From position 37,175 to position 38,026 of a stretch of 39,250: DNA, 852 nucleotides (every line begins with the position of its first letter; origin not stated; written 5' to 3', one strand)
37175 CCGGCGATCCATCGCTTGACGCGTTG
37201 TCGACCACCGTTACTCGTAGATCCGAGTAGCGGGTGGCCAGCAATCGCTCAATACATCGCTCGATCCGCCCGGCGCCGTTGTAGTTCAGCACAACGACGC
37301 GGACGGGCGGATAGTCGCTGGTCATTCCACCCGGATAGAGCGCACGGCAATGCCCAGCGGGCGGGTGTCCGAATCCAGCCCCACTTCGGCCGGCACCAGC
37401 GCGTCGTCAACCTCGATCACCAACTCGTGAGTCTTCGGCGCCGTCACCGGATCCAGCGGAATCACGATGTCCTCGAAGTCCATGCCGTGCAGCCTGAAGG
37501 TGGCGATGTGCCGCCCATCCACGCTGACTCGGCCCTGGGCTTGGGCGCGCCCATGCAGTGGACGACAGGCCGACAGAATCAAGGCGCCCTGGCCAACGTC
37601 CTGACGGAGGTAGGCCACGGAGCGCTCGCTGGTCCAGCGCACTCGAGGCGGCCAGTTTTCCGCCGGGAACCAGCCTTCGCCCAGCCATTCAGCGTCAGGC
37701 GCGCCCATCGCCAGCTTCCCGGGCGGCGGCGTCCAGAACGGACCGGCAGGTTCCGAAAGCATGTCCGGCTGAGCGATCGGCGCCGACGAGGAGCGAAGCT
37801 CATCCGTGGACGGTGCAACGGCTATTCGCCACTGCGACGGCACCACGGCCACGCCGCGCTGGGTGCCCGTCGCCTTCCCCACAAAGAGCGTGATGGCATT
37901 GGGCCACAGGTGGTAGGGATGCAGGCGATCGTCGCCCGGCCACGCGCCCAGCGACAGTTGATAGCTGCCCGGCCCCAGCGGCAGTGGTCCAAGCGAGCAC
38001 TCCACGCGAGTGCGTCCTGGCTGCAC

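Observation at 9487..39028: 23-gene single-strand glycan assembly line mixing Wzx, ABC-ATPase and GT-C/YfhO logic, with no Wzy, Wzz or Wzm seen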

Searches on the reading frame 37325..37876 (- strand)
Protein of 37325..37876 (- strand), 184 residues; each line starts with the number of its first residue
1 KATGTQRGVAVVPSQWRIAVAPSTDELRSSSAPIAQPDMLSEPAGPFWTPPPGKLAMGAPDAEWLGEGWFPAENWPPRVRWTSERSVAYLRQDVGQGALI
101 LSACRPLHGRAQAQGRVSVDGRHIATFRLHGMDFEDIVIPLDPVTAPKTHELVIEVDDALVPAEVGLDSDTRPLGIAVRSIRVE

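Call 76: search_protein_families(library=pfam, proteins=[window:37325-37876:-], max_evalue=1)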
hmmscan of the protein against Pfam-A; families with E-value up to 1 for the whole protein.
window:37325-37876:- (184 aa): 0 families
